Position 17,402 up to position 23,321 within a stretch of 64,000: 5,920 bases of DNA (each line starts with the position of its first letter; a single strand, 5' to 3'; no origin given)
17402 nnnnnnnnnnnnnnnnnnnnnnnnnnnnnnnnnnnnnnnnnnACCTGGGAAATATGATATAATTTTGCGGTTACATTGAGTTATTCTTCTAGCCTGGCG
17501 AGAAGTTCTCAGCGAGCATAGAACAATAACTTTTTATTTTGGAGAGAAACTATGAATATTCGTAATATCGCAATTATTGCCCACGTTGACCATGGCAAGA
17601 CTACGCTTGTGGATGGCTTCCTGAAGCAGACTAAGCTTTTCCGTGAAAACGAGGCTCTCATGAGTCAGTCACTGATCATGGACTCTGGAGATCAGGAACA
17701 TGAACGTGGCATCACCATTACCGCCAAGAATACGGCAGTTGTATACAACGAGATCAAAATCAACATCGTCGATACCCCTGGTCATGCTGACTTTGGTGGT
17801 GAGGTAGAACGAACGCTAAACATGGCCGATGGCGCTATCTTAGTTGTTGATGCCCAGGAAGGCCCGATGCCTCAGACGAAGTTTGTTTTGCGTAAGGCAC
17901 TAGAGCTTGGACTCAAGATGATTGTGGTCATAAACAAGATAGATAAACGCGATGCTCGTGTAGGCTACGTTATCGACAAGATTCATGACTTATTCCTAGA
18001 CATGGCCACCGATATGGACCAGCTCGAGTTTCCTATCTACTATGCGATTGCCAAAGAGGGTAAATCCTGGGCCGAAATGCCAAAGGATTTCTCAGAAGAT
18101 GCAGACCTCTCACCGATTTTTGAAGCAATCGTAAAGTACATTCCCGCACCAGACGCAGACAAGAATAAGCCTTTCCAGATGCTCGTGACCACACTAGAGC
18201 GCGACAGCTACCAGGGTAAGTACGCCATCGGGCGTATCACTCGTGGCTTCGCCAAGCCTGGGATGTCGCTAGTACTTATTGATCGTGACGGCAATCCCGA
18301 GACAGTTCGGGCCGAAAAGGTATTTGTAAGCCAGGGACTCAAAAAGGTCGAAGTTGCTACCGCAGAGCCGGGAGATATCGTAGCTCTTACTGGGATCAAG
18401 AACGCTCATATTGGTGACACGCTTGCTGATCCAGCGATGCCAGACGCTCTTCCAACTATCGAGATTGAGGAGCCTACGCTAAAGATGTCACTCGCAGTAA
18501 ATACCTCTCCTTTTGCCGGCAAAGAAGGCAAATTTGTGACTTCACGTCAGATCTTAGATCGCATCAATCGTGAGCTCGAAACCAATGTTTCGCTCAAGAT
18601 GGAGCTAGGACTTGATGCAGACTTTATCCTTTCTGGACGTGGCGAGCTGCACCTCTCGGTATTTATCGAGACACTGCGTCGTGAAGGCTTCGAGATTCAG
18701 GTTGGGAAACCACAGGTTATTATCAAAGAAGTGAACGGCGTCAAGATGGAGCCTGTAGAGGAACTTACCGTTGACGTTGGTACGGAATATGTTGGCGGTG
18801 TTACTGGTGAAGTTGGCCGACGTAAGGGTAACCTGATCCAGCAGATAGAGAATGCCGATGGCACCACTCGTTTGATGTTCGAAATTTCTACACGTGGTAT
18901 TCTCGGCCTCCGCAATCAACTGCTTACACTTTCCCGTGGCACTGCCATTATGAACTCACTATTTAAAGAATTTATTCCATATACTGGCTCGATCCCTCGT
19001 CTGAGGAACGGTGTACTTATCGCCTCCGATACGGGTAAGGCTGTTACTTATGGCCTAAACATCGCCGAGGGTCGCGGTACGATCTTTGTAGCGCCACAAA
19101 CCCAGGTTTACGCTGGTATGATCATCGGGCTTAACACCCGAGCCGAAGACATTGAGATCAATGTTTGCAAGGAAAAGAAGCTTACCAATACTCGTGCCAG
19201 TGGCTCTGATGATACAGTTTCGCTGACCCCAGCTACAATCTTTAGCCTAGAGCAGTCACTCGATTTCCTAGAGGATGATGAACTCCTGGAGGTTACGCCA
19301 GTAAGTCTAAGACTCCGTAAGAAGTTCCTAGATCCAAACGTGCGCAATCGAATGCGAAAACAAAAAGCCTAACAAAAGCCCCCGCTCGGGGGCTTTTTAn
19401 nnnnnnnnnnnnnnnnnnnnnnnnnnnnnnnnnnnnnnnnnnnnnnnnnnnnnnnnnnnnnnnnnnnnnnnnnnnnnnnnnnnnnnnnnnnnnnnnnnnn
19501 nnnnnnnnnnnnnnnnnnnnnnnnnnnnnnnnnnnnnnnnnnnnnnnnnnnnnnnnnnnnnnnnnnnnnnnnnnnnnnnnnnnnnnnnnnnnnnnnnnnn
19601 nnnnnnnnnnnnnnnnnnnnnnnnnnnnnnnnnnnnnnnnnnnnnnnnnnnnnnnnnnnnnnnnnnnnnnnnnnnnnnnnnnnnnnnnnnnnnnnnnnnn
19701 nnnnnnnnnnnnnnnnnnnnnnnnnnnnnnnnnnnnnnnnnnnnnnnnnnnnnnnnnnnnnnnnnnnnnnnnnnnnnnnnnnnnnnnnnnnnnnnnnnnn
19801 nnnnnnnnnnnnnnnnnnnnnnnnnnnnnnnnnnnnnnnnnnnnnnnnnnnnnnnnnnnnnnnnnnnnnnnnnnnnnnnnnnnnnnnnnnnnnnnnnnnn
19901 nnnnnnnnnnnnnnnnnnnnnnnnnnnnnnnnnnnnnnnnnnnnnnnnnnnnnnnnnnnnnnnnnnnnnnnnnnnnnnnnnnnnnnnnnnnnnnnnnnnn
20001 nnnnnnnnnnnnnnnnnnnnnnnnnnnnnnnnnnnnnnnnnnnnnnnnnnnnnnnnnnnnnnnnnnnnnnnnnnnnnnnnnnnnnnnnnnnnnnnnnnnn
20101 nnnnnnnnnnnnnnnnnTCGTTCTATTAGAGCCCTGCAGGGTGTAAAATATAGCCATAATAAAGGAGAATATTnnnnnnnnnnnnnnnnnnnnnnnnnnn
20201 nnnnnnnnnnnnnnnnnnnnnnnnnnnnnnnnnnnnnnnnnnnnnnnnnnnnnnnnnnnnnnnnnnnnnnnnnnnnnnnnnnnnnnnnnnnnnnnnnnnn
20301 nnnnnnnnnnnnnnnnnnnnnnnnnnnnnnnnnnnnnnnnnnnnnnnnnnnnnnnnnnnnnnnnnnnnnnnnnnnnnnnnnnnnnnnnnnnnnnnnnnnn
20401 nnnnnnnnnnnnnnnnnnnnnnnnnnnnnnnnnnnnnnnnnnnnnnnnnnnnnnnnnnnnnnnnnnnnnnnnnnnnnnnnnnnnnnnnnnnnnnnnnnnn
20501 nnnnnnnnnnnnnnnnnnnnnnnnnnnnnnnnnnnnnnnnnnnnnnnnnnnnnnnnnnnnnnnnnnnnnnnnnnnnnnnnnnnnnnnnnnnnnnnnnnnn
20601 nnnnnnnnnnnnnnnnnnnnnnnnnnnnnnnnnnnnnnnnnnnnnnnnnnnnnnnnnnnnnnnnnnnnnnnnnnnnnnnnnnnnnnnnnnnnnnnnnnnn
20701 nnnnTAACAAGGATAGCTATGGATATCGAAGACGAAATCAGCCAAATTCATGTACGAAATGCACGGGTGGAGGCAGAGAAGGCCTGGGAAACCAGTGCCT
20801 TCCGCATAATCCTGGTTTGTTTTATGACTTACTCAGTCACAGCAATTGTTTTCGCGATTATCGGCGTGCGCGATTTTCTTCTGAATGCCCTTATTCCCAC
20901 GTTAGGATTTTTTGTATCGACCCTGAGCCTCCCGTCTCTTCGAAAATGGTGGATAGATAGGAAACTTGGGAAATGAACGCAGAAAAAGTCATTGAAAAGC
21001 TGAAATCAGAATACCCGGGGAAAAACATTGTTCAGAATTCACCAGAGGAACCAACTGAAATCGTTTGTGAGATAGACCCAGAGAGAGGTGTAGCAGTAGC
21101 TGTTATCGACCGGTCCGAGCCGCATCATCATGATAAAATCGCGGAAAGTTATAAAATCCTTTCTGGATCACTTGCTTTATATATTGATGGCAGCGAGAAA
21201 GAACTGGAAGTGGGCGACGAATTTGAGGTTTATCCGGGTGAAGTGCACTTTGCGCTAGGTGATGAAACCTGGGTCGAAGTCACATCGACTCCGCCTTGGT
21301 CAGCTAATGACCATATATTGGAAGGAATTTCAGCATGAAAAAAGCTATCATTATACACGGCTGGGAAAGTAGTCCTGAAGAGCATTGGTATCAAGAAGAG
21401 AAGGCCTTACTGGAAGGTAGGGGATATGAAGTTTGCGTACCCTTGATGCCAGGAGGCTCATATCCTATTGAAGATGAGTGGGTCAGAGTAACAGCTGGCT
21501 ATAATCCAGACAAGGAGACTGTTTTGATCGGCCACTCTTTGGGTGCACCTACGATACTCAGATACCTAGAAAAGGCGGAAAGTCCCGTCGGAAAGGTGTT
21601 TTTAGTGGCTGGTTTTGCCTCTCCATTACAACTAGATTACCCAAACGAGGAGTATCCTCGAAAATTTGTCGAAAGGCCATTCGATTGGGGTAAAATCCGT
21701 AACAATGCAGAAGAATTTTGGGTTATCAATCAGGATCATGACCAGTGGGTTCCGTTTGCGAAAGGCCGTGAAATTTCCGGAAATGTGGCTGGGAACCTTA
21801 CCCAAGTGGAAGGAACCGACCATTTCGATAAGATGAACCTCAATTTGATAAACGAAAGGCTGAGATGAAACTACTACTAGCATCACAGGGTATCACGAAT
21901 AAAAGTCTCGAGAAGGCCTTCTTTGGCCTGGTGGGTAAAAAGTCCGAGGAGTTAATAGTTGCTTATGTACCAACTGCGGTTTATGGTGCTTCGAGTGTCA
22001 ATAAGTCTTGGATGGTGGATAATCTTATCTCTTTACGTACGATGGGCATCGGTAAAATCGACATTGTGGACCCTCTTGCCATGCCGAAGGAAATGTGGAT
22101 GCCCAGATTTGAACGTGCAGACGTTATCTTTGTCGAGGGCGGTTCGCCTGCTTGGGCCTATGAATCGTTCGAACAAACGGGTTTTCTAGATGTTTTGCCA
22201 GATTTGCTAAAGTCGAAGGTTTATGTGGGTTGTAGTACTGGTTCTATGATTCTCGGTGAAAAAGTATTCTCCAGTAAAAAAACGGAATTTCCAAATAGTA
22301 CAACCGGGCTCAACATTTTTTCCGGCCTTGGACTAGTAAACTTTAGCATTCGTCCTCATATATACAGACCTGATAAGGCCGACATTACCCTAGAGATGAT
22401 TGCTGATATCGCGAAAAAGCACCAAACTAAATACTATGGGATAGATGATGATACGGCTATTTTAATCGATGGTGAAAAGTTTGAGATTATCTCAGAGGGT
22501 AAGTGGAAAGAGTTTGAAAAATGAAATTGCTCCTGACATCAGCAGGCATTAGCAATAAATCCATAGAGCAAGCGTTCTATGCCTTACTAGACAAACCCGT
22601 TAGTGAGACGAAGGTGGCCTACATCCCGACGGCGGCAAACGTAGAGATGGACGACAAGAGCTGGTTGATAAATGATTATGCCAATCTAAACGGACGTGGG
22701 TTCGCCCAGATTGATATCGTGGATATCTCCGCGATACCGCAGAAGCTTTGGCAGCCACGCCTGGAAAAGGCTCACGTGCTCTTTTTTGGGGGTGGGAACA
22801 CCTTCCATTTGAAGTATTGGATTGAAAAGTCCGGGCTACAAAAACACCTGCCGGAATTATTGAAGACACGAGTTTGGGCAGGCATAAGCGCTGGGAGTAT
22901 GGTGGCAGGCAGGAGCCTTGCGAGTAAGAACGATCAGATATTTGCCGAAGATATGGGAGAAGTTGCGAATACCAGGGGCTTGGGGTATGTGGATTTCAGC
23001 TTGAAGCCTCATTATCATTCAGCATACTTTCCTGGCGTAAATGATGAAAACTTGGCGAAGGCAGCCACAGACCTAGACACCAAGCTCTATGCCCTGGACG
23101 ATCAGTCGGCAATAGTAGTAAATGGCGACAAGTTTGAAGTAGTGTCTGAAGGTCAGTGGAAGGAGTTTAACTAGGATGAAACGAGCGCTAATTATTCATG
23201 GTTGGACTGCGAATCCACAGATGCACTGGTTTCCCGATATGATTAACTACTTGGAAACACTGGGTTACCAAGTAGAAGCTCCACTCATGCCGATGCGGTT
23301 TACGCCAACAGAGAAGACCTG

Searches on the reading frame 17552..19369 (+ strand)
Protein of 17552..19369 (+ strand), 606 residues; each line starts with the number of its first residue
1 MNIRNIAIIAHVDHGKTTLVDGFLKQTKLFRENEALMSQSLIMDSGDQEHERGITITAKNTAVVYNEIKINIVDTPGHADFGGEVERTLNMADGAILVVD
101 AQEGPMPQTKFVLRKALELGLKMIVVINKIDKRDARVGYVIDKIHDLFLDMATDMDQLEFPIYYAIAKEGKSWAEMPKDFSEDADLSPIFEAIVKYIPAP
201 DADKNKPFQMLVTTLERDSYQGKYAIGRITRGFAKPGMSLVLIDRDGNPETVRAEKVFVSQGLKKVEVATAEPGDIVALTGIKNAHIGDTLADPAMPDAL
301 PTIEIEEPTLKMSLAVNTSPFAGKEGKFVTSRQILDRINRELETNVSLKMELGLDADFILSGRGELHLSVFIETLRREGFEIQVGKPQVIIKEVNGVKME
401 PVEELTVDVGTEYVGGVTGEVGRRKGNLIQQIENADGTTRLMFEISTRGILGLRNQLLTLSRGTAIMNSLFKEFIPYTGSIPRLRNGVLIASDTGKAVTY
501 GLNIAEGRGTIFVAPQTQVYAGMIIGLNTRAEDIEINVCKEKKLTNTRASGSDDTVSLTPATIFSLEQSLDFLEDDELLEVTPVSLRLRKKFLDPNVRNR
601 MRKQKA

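Call 15: search_protein_families(library=pfam, proteins=[window:17552-19369:+], max_evalue=0.001)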
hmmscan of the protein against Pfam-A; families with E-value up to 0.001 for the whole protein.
window:17552-19369:+ (606 aa): 8 families
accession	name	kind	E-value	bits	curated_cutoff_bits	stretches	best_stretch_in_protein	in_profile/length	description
PF00009.33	GTP_EFTU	-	1.2e-55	188.5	26.5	1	2-198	2-187/188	Elongation factor Tu GTP binding domain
PF21018.2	BipA_C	-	1.4e-42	144.3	23.8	1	486-594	1-109/110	TypA/BipA C-terminal domain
PF00679.30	EFG_C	-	2.4e-16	59.9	27.9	1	398-481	2-85/89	Elongation factor G C-terminus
PF03144.31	GTP_EFTU_D2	-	6.9e-11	42.9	30.3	1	222-292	1-73/73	Elongation factor Tu domain 2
PF22042.2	EF-G_D2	-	5.5e-10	39.6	27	1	207-292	1-82/84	Elongation factor G domain 2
PF01926.29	MMR_HSR1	-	8.8e-06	26.3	21.9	1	50-129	28-113/113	50S ribosome-binding GTPase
PF14492.12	EFG_III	-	0.00019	21.9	27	0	338-385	25-74/75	Elongation Factor G, domain III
PF02421.24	FeoB_N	-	0.00049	20.1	27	0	53-142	32-126/156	Ferrous iron transport protein B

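Call 16: find_encoding_contigs(protein=window:17552-19369:+, flank=2000, max_places=5)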
Protein window:17552-19369:+ (606 aa): 2 contigs read that carry it; 1 place shown.
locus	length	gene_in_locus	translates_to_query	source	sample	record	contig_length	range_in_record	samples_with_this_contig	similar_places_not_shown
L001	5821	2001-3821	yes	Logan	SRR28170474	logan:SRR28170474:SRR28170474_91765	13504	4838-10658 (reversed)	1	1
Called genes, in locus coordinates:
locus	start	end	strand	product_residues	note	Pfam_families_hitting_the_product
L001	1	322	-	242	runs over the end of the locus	PF01209:Ubie_methyltran (weak), PF05148:Methyltransf_8 (weak), PF13489:Methyltransf_23, PF13847:Methyltransf_31, PF08241:Methyltransf_11, PF08242:Methyltransf_12, PF13649:Methyltransf_25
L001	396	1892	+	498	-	PF04055:Radical_SAM, PF16199:Radical_SAM_C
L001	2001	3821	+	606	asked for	PF00009:GTP_EFTU, PF01926:MMR_HSR1 (faint), PF22042:EF-G_D2, PF03144:GTP_EFTU_D2, PF00679:EFG_C, PF21018:BipA_C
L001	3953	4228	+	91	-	-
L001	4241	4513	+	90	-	-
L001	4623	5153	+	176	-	-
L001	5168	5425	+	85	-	-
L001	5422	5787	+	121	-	PF07883:Cupin_2 (weak)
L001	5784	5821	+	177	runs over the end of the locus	PF06821:Ser_hydrolase, PF00561:Abhydrolase_1 (weak)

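Call 104: list_cluster_members(proteins=[P0018, P0019, window:17552-19369:+])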
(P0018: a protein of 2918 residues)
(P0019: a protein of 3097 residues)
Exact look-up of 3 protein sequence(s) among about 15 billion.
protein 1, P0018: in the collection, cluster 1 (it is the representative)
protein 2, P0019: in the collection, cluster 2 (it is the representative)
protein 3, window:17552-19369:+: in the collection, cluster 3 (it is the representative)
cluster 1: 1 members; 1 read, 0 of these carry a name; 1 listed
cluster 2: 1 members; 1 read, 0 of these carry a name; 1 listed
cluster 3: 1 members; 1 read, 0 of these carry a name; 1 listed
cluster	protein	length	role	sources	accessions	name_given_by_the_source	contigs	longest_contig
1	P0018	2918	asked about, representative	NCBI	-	-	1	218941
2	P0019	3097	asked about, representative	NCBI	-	-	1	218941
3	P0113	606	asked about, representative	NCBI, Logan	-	-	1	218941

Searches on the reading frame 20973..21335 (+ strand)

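Call 86: search_protein_families(library=pfam, proteins=[window:20973-21335:+], max_evalue=0.001)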
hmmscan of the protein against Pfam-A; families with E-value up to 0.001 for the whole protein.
window:20973-21335:+ (121 aa): 1 family
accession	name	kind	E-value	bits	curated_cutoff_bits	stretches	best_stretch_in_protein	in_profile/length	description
PF07883.17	Cupin_2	-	4.4e-06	26.7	27.2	1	47-92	10-54/70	Cupin domain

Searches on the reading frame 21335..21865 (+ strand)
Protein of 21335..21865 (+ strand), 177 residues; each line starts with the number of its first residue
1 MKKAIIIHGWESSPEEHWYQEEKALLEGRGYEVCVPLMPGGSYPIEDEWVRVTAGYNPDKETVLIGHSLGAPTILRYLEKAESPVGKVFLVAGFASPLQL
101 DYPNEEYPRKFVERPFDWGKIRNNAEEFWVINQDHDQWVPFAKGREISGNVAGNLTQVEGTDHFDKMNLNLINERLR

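Call 86: search_protein_families(library=pfam, proteins=[window:21335-21865:+], max_evalue=0.001)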
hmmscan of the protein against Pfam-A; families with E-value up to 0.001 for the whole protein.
window:21335-21865:+ (177 aa): 3 families
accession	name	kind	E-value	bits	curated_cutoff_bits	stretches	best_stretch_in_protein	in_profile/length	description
PF06821.19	Ser_hydrolase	-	4.2e-14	53.3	22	1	5-165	2-155/172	Serine hydrolase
PF00561.26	Abhydrolase_1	-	3.3e-07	30.7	25.8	1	58-108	67-120/245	alpha/beta hydrolase fold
PF12697.13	Abhydrolase_6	-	0.00015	22.9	26.3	1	6-105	3-101/217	Alpha/beta hydrolase family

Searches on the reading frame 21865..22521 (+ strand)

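Call 86: search_protein_families(library=pfam, proteins=[window:21865-22521:+], max_evalue=0.001)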
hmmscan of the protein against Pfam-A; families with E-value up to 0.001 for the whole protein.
window:21865-22521:+ (219 aa): 1 family
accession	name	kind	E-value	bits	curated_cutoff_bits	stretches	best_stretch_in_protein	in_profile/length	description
PF03575.23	Peptidase_S51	-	6.4e-24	85.2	23.9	1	4-209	2-206/206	Peptidase family S51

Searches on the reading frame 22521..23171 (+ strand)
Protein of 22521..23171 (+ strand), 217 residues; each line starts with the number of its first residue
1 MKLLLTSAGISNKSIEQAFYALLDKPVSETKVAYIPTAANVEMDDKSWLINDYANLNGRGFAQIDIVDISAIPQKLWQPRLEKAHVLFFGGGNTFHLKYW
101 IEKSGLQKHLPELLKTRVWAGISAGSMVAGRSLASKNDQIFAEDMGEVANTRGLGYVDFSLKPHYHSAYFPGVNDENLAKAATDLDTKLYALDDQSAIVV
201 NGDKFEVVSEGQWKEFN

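Call 86: search_protein_families(library=pfam, proteins=[window:22521-23171:+], max_evalue=0.001)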
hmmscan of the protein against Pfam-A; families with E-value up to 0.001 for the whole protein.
window:22521-23171:+ (217 aa): 1 family
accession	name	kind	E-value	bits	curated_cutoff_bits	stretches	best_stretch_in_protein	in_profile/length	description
PF03575.23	Peptidase_S51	-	4.5e-30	105.3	23.9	1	3-207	1-205/206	Peptidase family S51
